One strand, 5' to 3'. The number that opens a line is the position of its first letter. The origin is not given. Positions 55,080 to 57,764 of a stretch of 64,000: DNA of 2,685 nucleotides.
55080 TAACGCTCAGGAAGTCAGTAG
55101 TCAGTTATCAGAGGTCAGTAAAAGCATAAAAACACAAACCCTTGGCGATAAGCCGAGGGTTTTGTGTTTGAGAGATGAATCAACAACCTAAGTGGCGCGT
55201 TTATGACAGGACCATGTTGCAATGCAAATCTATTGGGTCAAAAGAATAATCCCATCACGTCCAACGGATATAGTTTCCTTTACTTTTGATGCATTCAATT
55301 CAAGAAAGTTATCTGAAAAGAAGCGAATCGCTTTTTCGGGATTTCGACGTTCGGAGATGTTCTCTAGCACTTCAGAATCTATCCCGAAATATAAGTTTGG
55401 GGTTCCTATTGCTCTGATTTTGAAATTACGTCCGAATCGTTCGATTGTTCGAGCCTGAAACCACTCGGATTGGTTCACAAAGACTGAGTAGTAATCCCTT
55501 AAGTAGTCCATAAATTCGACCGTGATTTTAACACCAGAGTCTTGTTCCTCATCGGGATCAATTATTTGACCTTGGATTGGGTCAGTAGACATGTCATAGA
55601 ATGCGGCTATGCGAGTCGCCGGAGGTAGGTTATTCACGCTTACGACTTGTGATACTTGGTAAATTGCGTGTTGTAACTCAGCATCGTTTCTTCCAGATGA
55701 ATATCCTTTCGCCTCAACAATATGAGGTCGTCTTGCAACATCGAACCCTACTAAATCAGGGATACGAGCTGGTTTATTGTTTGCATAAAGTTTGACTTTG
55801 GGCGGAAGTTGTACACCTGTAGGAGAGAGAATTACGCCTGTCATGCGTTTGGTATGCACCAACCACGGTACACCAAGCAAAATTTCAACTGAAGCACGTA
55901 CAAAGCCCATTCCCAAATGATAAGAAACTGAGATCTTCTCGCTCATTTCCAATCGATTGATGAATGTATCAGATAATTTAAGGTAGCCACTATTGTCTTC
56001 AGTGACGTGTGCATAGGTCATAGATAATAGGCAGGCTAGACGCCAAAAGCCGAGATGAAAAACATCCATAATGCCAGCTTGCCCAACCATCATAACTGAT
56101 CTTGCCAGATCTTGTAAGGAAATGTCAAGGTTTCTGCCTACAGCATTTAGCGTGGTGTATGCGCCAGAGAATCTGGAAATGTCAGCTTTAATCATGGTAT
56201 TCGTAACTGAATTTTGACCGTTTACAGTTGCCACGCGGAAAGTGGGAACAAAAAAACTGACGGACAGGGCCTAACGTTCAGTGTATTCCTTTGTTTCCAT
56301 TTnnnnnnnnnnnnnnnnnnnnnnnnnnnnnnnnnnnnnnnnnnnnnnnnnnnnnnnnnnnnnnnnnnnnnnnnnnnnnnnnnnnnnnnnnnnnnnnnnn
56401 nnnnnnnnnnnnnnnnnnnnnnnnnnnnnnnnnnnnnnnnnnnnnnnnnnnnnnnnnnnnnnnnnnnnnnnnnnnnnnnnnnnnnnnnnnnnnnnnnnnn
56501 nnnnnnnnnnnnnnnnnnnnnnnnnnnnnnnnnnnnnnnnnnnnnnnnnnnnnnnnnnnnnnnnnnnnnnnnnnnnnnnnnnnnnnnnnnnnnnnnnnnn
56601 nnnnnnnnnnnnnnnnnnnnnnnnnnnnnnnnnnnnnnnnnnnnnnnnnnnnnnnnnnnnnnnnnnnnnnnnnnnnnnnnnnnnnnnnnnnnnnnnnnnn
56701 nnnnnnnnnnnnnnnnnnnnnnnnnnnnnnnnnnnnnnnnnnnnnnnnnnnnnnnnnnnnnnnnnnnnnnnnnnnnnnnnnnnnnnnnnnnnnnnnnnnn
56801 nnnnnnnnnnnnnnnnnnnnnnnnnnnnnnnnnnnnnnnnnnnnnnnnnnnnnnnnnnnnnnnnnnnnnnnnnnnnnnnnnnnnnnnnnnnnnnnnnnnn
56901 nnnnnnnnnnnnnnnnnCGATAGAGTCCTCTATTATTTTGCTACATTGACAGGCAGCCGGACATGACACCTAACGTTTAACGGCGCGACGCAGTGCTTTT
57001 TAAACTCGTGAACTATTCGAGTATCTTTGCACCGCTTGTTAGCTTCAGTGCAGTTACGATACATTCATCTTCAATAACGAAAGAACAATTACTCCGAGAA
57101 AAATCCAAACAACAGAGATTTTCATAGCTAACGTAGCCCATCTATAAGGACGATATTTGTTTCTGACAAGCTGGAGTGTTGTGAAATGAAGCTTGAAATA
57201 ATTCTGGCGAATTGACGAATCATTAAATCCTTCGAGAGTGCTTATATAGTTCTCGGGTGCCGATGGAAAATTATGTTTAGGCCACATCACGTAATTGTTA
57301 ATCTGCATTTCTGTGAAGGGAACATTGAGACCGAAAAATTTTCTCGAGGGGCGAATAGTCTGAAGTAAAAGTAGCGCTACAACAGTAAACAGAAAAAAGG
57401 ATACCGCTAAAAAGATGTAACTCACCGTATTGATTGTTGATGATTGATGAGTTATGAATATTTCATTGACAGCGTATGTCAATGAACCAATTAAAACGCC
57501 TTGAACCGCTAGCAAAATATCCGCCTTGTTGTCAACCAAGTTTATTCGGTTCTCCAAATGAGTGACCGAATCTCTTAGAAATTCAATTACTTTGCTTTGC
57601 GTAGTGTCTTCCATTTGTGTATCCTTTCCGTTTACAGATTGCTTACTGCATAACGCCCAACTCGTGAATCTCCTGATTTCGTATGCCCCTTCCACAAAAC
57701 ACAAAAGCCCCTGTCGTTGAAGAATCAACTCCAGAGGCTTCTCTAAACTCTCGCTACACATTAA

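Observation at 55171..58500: AT-rich three-gene accessory island (3TM protein, Zn-ribbon-DUF4145 protein, PD-(D/E)xK-like protein) between clpC and araC, bracketed by repeat elements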

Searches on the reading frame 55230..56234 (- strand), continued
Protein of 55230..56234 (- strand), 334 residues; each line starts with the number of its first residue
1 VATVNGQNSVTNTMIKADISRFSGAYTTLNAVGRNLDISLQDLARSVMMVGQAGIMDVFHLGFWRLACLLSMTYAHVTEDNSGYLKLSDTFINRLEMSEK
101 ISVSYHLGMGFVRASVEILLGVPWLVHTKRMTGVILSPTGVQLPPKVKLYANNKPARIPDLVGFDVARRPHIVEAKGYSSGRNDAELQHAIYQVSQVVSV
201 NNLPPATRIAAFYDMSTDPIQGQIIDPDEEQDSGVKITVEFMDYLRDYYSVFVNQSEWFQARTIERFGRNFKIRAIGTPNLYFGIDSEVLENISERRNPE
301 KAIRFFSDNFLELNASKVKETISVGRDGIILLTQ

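Call 84: get_annotated_region(hit=H12, flank=6000)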
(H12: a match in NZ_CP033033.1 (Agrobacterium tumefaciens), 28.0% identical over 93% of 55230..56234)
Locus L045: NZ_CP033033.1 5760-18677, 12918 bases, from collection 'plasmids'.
description: Agrobacterium tumefaciens strain 12D1 plasmid pAt12D1, complete sequence
organism: Agrobacterium tumefaciens (NCBI taxid 358)
taxonomy: Bacteria; Pseudomonadota; Alphaproteobacteria; Hyphomicrobiales; Rhizobiaceae; Agrobacterium; Agrobacterium tumefaciens
host: -; source: -; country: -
typing (MOB-suite, as given by PLSDB): conjugative; replicon rep_cluster_553; relaxase MOBQ; mating-pair formation MPF_T
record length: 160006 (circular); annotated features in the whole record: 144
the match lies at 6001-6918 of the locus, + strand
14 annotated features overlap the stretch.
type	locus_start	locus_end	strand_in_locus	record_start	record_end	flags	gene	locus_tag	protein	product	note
CDS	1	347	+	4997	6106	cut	-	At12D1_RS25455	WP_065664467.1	RHE_PE00001 family protein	-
CDS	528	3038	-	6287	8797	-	-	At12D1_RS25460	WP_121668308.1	DEAD/DEAH box helicase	-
CDS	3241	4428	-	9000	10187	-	-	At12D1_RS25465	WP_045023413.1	hypothetical protein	-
CDS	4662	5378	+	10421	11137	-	-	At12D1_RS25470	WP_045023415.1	hypothetical protein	-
CDS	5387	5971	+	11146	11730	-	-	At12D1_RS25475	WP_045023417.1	RES family NAD+ phosphorylase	-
CDS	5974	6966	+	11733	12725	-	-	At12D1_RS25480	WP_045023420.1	hypothetical protein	-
CDS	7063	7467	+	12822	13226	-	-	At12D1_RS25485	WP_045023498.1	hypothetical protein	-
CDS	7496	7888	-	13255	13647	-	-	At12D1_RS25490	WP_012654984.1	hypothetical protein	-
CDS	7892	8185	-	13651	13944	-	-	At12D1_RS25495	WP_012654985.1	hypothetical protein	-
CDS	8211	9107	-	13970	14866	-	-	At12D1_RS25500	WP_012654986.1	LysR substrate-binding domain-containing protein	-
CDS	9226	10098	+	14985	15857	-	-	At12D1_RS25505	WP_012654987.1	PhzF family phenazine biosynthesis protein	GO:0009058 - biosynthetic process [Evidence IEA]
CDS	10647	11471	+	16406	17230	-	-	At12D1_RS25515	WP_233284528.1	ABC transporter permease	-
CDS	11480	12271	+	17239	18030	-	-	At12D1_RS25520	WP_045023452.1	ABC transporter ATP-binding protein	-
CDS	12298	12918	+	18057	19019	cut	-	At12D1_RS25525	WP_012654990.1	aliphatic sulfonate ABC transporter substrate-binding protein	GO:0042918 - alkanesulfonate transport [Evidence IEA]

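Call 95: search_protein_families(library=pfam, proteins=[L041:8454-9503:-, L041:9464-11260:-, L041:12294-13334:+, L035:1006-3405:+, L035:3386-4648:+, L045:4662-5378:+, L045:5387-5971:+, L045:5974-6966:+, L029:1398-2723:+, L036:559-1206:-], max_evalue=0.001)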
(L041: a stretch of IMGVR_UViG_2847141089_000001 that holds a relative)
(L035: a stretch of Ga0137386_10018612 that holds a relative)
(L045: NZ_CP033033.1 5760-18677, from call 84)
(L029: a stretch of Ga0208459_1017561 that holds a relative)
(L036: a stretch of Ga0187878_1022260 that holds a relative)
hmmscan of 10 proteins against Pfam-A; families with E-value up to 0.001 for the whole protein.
L041:8454-9503:- (350 aa): 1 family
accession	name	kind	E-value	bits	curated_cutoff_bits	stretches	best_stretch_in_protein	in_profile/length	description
PF04860.17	Phage_portal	-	4.9e-14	52.7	39.1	1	104-343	56-287/321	Phage portal protein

L041:9464-11260:- (599 aa): 3 families
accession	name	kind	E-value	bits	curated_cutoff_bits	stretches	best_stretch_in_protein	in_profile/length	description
PF03237.21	Terminase_6N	-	9.4e-61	205.6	22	1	176-396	1-214/215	Terminase large subunit, T4likevirus-type, N-terminal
PF17289.8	Terminase_6C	-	1.6e-33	116.4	22.6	1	424-582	2-154/155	Terminase RNaseH-like domain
PF06056.18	Terminase_5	-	6.3e-10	39.3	20.3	1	12-68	1-56/58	Putative ATPase subunit of terminase (gpP-like)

L041:12294-13334:+ (347 aa): 1 family
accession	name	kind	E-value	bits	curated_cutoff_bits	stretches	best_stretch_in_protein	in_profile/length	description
PF05125.18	Phage_cap_P2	-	3.6e-85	286.4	27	1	19-338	2-327/327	Phage major capsid protein, P2 family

L035:1006-3405:+ (800 aa): 4 families
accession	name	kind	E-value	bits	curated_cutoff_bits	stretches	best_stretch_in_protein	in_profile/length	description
PF02384.22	N6_Mtase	-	7.1e-96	321.6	20.4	1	163-468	4-305/311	N-6 DNA Methylase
PF12161.14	HsdM_N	-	5.9e-30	105.1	24.5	1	10-149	1-135/135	HsdM N-terminal domain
PF07669.17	Eco57I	-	1.1e-06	29.3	25.3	1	276-374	66-165/171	Eco57I restriction-modification methylase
PF01170.24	UPF0020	-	0.00061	20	22.3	0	195-301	18-137/197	RMKL-like, methyltransferase domain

L035:3386-4648:+ (421 aa): 1 family
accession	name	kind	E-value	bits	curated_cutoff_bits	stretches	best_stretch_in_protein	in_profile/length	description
PF01420.25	Methylase_S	-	1.6e-20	74.4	22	2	28-164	23-167/168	Type I restriction modification DNA specificity domain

L045:4662-5378:+ (238 aa): 2 families
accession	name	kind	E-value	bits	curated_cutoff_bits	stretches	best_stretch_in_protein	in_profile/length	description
PF23125.1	Xre-MbcA-ParS_M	-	1e-27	96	27.8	1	137-186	1-51/51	Antitoxin Xre/MbcA/ParS-like, middle domain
PF23124.1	Xre_MbcA_ParS-like_N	-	0.00019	22.5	28.6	1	22-86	10-74/77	Antitoxin Xre/MbcA/ParS-like, N-terminal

L045:5387-5971:+ (194 aa): 1 family
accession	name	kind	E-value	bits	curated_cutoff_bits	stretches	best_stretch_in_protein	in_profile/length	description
PF08808.17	RES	-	5.1e-20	72.5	23.2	1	30-173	12-154/157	RES domain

L045:5974-6966:+ (330 aa): 0 families

L029:1398-2723:+ (442 aa): 3 families
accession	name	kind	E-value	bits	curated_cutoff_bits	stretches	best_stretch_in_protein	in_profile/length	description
PF13102.12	Phage_int_SAM_5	-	1e-15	58.3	22.3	1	113-218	2-98/98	Phage integrase SAM-like domain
PF00589.27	Phage_integrase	-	1.1e-09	38.7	27.1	1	250-390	25-165/172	Phage integrase family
PF17293.8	Arm-DNA-bind_5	-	1.5e-09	38.7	22.6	1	13-97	1-84/87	Arm DNA-binding domain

L036:559-1206:- (216 aa): 1 family
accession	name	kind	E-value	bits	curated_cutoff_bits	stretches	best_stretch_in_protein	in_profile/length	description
PF00239.26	Resolvase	-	8.4e-29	101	23.3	1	17-158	1-144/145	Resolvase, N terminal domain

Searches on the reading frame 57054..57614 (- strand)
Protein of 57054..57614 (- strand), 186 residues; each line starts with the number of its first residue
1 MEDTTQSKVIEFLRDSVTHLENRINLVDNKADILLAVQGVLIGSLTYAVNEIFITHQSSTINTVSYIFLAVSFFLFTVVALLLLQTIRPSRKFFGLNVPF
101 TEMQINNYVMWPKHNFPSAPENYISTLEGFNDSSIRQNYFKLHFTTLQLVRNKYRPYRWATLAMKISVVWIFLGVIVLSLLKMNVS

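Call 3: search_protein_families(library=pfam, proteins=[window:57054-57614:-], max_evalue=1)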
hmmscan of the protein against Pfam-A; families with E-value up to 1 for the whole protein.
window:57054-57614:- (186 aa): 1 family
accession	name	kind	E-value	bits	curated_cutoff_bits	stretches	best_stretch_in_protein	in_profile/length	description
PF24003.1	DUF7319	-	0.29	11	27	1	36-80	125-169/205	Domain of unknown function (DUF7319)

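Call 4: search_protein_families(library=padloc, proteins=[window:57054-57614:-], max_evalue=1)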
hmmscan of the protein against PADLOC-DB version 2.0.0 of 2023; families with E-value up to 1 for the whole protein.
window:57054-57614:- (186 aa): 5 families
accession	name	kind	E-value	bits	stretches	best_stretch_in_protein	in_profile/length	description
PDLC02364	PycTM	-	4.2e-12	44.7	1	8-182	4-153/160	-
PDLC02365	PycTM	-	1.3e-11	43.2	1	10-180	2-162/165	-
PDLC02363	PycTM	-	5.2e-06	24.4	1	7-161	3-136/154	-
PDLC00700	Effector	-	0.00047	18.2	1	13-178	8-167/173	2TM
PDLC00678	Effector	-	0.0097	14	1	24-173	25-169/184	2TM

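Call 5: search_protein_families(library=ncbifam, proteins=[window:57054-57614:-], max_evalue=1)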
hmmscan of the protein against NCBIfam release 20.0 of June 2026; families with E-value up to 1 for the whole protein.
window:57054-57614:- (186 aa): 0 families

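Call 6: search_protein_families(library=phrogs, proteins=[window:57054-57614:-], max_evalue=1)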
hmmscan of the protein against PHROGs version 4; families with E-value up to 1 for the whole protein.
window:57054-57614:- (186 aa): 3 families
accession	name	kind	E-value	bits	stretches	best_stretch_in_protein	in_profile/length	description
phrog_5951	-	unknown function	0.049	14.8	1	10-89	5-84/172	-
phrog_23273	-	unknown function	0.1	13.7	1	10-88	16-95/173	-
phrog_16151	-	unknown function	0.12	14.2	1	152-181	2-29/59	-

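Call 9: find_homologous_proteins(query=window:57054-57614:-)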
Query window:57054-57614:- (186 aa): 19 proteins with E <= 0.001 among 133 candidates.
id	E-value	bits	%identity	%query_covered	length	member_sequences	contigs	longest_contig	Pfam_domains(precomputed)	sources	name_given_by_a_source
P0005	9.0e-115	399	100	100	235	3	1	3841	PF18967.6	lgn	-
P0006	7.5e-73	262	61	99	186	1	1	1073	PF18967.6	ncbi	-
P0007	6.9e-60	220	56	98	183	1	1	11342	PF18967.6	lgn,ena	-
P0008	7.7e-56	207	51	100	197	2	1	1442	PF18967.6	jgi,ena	-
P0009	1.3e-55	206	52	98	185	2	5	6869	PF18967.6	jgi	jgi:hypothetical protein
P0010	3.5e-55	205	52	98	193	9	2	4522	PF18967.6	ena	-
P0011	6.8e-55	204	51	98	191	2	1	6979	PF18967.6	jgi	jgi:hypothetical protein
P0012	1.2e-54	203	52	98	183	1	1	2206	PF18967.6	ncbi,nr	ncbi:MAG: hypothetical protein KAT65_22605 [Methanophagales archaeon]|nr:hypothetical protein [Metha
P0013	2.0e-54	202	51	98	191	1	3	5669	PF18967.6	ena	-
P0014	3.2e-51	192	50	98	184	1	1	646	PF18967.6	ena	-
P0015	6.6e-51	191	50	97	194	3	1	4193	PF18967.6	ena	-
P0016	1.2e-49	187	49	98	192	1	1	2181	PF18967.6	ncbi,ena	-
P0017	1.3e-49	187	48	98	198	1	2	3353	PF18967.6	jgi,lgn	jgi:hypothetical protein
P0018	2.0e-49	186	49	97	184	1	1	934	PF18967.6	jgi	jgi:hypothetical protein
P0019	2.0e-49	186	47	97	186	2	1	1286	PF18967.6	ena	-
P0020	2.1e-48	183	48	98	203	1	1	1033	PF18967.6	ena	-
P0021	3.5e-47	179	45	98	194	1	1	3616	PF18967.6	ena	-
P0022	9.8e-42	161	47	98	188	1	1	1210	PF18967.6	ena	-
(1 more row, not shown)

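Call 16: find_encoding_contigs(protein=P0007, flank=6000, max_places=3)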
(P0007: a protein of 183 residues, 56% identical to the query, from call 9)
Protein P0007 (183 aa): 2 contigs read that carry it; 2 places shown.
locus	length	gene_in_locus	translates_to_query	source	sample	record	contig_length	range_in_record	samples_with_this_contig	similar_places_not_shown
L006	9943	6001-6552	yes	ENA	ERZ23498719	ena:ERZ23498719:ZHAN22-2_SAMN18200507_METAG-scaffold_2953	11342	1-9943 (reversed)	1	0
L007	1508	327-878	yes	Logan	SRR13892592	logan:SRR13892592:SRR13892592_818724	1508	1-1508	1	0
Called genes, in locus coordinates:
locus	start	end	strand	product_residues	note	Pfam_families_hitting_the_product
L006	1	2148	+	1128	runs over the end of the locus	-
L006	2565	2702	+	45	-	-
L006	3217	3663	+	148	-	PF27746:Small_heat_shock_put (weak), PF00011:HSP20, PF04969:CS (weak), PF17886:ArsA_HSP20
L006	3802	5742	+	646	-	PF00012:HSP70, PF06723:MreB_Mbl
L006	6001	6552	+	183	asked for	PF18967:PycTM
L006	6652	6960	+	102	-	PF09723:Zn_ribbon_8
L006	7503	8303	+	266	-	PF14125:DUF4292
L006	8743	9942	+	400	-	?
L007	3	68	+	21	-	?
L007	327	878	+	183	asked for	PF18967:PycTM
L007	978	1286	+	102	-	PF09723:Zn_ribbon_8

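Call 17: find_encoding_contigs(protein=P0009, flank=6000, max_places=4)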
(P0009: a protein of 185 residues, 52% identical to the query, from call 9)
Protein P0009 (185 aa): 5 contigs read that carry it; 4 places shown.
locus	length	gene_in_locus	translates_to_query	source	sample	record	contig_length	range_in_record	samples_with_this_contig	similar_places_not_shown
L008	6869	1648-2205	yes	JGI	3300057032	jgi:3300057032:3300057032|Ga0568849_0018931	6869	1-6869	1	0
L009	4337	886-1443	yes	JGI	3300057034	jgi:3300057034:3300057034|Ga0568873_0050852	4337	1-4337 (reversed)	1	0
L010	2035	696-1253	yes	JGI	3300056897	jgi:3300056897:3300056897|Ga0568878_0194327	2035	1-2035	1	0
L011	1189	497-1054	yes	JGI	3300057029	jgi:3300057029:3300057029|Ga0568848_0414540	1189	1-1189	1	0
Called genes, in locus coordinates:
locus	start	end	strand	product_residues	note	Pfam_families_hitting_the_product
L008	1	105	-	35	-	?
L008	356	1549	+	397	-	PF13183:Fer4_8, PF13187:Fer4_9, PF13534:Fer4_17, PF02754:CCG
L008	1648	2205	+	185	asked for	PF18967:PycTM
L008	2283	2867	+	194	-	PF00890:FAD_binding_2 (weak), PF01134:GIDA (weak), PF01266:DAO (weak), PF07992:Pyr_redox_2 (faint), PF12831:FAD_oxidored, PF13450:NAD_binding_8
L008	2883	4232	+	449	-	PF13484:Fer4_16 (faint), PF12797:Fer4_2 (faint), PF00037:Fer4, PF12837:Fer4_6 (weak), PF13237:Fer4_10 (weak), PF14697:Fer4_21 (weak), PF12838:Fer4_7 (weak), PF13187:Fer4_9 (weak), +2 more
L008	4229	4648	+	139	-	PF02662:FlpD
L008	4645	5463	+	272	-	-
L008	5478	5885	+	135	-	PF04879:Molybdop_Fe4S4, PF00384:Molybdopterin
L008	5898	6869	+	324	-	?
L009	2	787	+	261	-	?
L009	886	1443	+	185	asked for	PF18967:PycTM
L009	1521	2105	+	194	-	PF00890:FAD_binding_2 (weak), PF01134:GIDA (weak), PF01266:DAO (weak), PF07992:Pyr_redox_2 (faint), PF12831:FAD_oxidored, PF13450:NAD_binding_8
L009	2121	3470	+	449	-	PF13484:Fer4_16 (faint), PF12797:Fer4_2 (faint), PF00037:Fer4, PF12837:Fer4_6 (weak), PF13237:Fer4_10 (weak), PF14697:Fer4_21 (weak), PF12838:Fer4_7 (weak), PF13187:Fer4_9 (weak), +2 more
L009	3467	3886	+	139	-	PF02662:FlpD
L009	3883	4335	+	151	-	?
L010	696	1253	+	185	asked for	PF18967:PycTM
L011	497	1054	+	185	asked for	PF18967:PycTM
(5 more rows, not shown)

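Call 18: find_encoding_contigs(protein=P0011, flank=6000, max_places=3)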
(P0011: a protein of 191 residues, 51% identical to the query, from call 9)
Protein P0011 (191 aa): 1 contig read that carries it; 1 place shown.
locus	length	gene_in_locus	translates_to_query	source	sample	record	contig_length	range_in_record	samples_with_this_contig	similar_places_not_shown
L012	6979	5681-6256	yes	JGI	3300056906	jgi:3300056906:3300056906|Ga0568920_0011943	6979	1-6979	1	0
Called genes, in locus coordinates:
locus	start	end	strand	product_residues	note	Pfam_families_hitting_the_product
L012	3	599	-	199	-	?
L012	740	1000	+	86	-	PF15919:HicB_lk_antitox, PF21748:UPF0150 (weak)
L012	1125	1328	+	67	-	-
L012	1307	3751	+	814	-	-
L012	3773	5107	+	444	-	-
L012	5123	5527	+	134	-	-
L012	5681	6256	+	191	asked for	PF18967:PycTM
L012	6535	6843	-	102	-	-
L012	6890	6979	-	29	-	?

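Call 64: find_encoding_contigs(protein=P0005, flank=5000, max_places=4)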
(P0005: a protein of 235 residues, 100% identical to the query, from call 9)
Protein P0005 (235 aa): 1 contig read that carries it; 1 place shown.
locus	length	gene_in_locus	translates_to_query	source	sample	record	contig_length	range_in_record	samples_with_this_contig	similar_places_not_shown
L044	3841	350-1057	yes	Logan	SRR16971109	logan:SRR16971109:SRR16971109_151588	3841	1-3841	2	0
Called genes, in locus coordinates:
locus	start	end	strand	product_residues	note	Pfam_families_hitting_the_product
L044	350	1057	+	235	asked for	PF18967:PycTM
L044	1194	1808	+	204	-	PF13643:DUF4145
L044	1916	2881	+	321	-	-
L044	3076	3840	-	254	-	?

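Call 78: search_protein_families(library=padloc, alignment_id=A5, max_evalue=0.001)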
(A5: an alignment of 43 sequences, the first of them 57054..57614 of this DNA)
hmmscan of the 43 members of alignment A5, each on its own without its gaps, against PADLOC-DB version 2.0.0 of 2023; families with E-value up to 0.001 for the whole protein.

A. member 1, window:57054-57614:- (186 aa): 4 families
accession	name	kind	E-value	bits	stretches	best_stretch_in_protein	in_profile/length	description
PDLC02364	PycTM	-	4.2e-12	44.7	1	8-182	4-153/160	-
PDLC02365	PycTM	-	1.3e-11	43.2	1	10-180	2-162/165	-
PDLC02363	PycTM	-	5.2e-06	24.4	1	7-161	3-136/154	-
PDLC00700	Effector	-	0.00047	18.2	0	13-178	8-167/173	2TM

B. families by the number of members that match (of 43 scanned): 43 families (the first 25 are shown)
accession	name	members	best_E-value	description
PDLC04140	mad8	2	8.5e-19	mads_8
PDLC04105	HerA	1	5.5e-159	-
PDLC02188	HerA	1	4.5e-120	-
PDLC04104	HerA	1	1.2e-95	-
PDLC04102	HerA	1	6.7e-95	-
PDLC04106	HerA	1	1.5e-82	-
PDLC04098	HerA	1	1.8e-77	-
PDLC04101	HerA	1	3.7e-61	-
PDLC02185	HerA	1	8.2e-59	-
PDLC04100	HerA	1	1.3e-57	-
PDLC04103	HerA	1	2.2e-51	-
PDLC04097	HerA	1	3.7e-44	-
PDLC04606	PDC-M37B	1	4.9e-42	-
PDLC04605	PDC-M37B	1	4.9e-35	-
PDLC03838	DolB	1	1.1e-28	-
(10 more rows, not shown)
